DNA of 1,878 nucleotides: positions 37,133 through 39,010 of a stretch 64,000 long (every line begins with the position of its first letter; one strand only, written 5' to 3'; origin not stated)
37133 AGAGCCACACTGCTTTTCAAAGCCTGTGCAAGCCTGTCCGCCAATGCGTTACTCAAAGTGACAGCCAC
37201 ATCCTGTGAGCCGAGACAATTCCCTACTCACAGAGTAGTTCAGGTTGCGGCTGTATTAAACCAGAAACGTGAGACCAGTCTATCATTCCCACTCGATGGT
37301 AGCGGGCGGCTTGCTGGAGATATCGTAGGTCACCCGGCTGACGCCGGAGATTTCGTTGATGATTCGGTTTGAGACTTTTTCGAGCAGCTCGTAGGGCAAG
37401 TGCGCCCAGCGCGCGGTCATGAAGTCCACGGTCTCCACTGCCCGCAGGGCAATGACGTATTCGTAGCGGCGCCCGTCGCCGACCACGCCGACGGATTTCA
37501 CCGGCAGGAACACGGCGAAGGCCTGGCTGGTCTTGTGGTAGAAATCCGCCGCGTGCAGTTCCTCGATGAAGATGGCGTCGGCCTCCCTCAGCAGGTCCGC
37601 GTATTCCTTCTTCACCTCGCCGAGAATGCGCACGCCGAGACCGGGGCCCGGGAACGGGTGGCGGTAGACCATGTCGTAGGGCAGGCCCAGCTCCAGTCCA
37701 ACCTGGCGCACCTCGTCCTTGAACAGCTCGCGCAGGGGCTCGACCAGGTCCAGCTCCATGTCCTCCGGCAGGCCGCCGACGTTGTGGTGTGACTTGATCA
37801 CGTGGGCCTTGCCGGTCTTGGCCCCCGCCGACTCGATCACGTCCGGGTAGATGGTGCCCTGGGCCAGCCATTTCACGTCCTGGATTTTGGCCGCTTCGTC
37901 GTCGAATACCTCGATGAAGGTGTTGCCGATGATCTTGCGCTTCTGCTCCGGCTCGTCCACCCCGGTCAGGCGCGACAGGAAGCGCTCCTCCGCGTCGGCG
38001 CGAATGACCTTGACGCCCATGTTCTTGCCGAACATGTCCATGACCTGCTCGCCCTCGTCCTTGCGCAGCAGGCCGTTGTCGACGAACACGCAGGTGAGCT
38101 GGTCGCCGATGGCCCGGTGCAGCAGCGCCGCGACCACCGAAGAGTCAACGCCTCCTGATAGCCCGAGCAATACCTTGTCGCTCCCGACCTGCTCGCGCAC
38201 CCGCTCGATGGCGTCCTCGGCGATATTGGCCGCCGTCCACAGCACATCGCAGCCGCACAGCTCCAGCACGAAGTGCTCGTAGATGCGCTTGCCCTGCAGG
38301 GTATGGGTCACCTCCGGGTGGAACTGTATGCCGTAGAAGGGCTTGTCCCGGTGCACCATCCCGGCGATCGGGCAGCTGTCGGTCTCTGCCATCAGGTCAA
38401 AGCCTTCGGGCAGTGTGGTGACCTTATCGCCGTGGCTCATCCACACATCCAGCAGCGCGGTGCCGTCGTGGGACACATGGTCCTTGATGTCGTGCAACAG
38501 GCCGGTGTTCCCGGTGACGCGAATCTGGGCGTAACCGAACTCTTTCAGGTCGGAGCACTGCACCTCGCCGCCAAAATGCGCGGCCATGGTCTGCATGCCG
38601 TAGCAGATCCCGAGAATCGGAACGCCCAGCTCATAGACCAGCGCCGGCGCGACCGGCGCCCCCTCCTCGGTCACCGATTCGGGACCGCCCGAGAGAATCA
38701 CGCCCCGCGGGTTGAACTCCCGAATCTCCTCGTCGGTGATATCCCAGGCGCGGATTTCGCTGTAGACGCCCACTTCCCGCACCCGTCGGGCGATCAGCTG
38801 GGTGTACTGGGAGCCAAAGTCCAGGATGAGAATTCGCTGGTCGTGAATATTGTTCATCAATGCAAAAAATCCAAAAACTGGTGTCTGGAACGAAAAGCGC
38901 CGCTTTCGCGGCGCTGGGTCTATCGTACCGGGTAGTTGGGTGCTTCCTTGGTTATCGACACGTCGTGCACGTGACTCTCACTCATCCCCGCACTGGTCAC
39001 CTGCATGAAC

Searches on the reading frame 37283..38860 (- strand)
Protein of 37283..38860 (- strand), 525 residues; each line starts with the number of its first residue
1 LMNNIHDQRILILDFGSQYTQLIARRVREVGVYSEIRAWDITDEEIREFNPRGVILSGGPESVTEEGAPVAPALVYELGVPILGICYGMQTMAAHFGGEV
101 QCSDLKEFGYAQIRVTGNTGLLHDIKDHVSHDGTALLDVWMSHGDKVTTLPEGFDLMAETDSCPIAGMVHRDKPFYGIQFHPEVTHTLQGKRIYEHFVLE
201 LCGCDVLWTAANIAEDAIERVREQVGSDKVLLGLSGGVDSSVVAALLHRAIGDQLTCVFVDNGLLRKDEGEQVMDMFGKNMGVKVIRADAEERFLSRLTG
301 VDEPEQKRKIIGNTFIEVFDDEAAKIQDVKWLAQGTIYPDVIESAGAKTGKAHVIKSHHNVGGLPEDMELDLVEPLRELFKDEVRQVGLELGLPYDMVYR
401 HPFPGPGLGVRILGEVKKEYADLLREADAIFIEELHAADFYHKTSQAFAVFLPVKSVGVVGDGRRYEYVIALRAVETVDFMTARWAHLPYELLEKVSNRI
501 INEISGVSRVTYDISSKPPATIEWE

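Call 4: search_protein_families(library=ncbifam, proteins=[window:37283-38860:-], max_evalue=0.01)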
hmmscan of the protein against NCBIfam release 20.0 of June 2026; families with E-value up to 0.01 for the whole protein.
window:37283-38860:- (525 aa): 43 families (the best 25 are shown)
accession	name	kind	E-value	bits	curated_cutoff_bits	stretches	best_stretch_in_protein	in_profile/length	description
NF000848.1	PRK00074.1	equivalog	5.5e-249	827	400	1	10-525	1-512/512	glutamine-hydrolyzing GMP synthase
TIGR00884.1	guaA_Cterm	equivalog_domain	6.4e-152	505.2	338.75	1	212-525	1-310/310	glutamine-hydrolyzing GMP synthase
TIGR00888.1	guaA_Nterm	equivalog_domain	1.2e-77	259.5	172.15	1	10-204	1-187/188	glutamine-hydrolyzing GMP synthase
NF001975.0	PRK00758.1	equivalog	6.9e-48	162.7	198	1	9-198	3-179/185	GMP synthase subunit A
NF011201.0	PRK14607.1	equivalog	2.9e-22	79.1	670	1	10-198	2-186/534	bifunctional anthranilate synthase component II/anthranilate phosphoribosyltransferase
NF010081.0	PRK13566.1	equivalog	5.8e-19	67.8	645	1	6-191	527-707/729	anthranilate synthase component I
NF005849.0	PRK07765.1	equivalog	1.4e-18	67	308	1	44-219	40-209/219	aminodeoxychorismate/anthranilate synthase component II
NF005799.0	PRK07649.1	equivalog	4.2e-17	62.3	327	1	37-198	30-185/195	aminodeoxychorismate/anthranilate synthase component II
NF005946.0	PRK08007.1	equivalog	1.9e-16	60.1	332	1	10-198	2-185/187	aminodeoxychorismate synthase component 2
TIGR01815.1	TrpE-clade3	equivalog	1.3e-15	56.4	739.15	1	8-191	517-695/717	anthranilate synthase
NF006462.0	PRK08857.1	equivalog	1.6e-14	54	345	1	11-198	3-190/193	aminodeoxychorismate/anthranilate synthase component II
TIGR00566.1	trpG_papA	subfamily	2.6e-14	53.4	121.05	1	17-198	9-190/192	glutamine amidotransferase of anthranilate synthase or aminodeoxychorismate synthase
NF005743.0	PRK07567.1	equivalog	3.3e-14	52.7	264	1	75-188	89-196/245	glutamine amidotransferase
NF006562.0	PRK09065.1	equivalog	4.6e-14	52.5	205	1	75-206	86-213/242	glutamine amidotransferase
NF041322.1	Anth_synII_Halo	equivalog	5.6e-14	52.2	320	1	42-199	33-188/190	anthranilate synthase component II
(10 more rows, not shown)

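Call 16: find_related_loci(query=window:37283-38860:-, collection=genome_contigs, flank=8000)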
Query window:37283-38860:- (525 aa) in genome_contigs; peptide patterns used: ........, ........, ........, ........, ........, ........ (x = any residue, [..] = any of these).
600 stretches matched a pattern (row limit reached: there are more); 598 encode a relative of the query (tblastn E <= 1e-3); the best 80 are kept; 80 distinct loci.
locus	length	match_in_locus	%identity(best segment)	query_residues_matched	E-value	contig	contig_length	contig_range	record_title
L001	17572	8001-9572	93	2-525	0e+0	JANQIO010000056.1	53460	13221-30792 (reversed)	MAG: Halieaceae bacterium isolate PL24a_bin.58 k99_338459, whole genome shotgun sequence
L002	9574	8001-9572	92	2-525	0e+0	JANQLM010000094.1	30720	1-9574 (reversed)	MAG: Halieaceae bacterium isolate PL25a_bin.6 k99_1914116, whole genome shotgun sequence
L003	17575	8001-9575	84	1-525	0e+0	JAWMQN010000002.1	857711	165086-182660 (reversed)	Halieaceae bacterium GM1-29 NODE_2_length_857711_cov_33.332736, whole genome shotgun sequence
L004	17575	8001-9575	84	1-525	0e+0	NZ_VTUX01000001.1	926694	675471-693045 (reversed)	Pseudohalioglobus sediminis strain NY5 scaffold1_size926694, whole genome shotgun sequence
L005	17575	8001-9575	82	1-525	0e+0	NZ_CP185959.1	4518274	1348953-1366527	Microbulbifer sp. MCCC 1A16149 chromosome, complete genome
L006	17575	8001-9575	83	1-525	0e+0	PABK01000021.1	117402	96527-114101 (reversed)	MAG: Halioglobus sp. isolate NAT121 MHASMcontig_772515, whole genome shotgun sequence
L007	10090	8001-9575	82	1-525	0e+0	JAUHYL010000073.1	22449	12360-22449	MAG: Gammaproteobacteria bacterium isolate 3_bin.63 NODE_2861_length_22449_cov_1.394723, whole genome shotgun sequence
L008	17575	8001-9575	81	1-525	0e+0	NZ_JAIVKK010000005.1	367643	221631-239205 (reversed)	Microbulbifer aggregans strain SaN0-8 SaN0-8_ctg005, whole genome shotgun sequence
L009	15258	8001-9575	82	1-525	0e+0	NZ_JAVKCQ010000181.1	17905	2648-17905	MAG: Haliea sp. isolate F4-SAH-25 k141_49314, whole genome shotgun sequence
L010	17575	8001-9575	82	1-525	0e+0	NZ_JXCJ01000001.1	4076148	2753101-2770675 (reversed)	Gilvimarinus agarilyticus strain JEA5 scaffold1, whole genome shotgun sequence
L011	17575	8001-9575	81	1-525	0e+0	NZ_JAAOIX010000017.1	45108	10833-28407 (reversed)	Pseudomaricurvus alcaniphilus strain MEBiC06469 NODE_17_length_45108_cov_41.018250, whole genome shotgun sequence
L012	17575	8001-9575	80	1-525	0e+0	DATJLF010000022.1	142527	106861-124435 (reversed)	MAG TPA_asm: Cellvibrio sp. isolate SMAG_U15612 k141_32762, whole genome shotgun sequence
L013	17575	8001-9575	82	1-525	0e+0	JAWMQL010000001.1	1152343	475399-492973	Halieaceae bacterium WSDMB12 NODE_1_length_1152343_cov_27.092945, whole genome shotgun sequence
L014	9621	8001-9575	81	1-525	0e+0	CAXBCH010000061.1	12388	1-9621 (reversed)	MAG TPA_asm: uncultured Haliea sp. isolate ERR2762129_binner13_Refined_31 genome assembly, contig: ERZ3421489.2483, whol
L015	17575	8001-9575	82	1-525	0e+0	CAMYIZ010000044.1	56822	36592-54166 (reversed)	MAG: uncultured Haliea sp. isolate Biocath_Gamma_022 genome assembly, contig: k127_20317, whole genome shotgun sequence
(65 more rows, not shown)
